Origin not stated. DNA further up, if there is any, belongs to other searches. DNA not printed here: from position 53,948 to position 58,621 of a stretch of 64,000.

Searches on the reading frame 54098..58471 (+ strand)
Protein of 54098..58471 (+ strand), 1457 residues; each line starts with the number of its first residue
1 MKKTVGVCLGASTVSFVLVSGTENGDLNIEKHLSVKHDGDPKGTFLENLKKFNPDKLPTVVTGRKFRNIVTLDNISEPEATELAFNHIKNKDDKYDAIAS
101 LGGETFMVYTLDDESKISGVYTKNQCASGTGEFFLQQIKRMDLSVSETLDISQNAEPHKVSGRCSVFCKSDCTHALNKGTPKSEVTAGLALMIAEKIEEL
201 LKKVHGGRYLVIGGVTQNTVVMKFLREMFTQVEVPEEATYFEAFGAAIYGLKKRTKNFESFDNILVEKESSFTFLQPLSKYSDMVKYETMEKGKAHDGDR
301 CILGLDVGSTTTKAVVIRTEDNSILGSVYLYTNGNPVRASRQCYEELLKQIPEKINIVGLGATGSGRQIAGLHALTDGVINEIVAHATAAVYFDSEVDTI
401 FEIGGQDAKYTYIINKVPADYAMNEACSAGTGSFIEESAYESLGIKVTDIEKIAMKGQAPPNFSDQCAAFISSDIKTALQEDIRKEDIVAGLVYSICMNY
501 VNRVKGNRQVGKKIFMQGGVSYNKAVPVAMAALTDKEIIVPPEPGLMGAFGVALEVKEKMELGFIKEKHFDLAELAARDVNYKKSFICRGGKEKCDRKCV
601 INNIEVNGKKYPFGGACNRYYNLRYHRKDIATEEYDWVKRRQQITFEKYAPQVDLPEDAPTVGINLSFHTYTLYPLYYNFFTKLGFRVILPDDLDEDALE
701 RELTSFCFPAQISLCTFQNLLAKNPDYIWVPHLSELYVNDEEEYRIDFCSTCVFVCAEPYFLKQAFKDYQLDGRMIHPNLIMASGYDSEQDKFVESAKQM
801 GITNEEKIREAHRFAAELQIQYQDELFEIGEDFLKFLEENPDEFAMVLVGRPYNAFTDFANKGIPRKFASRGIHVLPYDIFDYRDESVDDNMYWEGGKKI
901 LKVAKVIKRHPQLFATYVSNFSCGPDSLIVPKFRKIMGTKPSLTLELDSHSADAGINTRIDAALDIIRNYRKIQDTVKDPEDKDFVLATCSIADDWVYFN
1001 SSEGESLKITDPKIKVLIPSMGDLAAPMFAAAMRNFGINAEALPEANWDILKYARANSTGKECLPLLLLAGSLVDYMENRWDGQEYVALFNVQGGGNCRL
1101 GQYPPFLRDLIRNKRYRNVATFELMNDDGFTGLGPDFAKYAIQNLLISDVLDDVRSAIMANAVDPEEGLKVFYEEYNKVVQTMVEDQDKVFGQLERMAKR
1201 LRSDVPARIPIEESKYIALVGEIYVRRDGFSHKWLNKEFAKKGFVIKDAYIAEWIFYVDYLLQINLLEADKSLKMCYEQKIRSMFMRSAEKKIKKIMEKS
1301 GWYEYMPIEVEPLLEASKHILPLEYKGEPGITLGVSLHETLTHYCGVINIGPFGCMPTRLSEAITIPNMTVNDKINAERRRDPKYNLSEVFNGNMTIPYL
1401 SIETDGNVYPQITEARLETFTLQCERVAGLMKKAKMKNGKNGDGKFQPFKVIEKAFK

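Call 21: search_protein_families(library=pfam, proteins=[window:54098-58471:+], max_evalue=0.001)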
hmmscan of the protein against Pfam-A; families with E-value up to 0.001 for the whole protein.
window:54098-58471:+ (1457 aa): 3 families
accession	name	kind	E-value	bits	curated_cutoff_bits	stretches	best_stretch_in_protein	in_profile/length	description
PF01869.26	BcrAD_BadFG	-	1.6e-56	192.3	31.5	2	303-554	1-269/271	BadF/BadG/BcrA/BcrD ATPase family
PF09989.15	DUF2229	-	1.8e-41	142.6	29.4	1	661-880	1-217/218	CoA enzyme activase uncharacterised domain (DUF2229)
PF02782.22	FGGY_C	-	2.1e-05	24.8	27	0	457-554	97-192/198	FGGY family of carbohydrate kinases, C-terminal domain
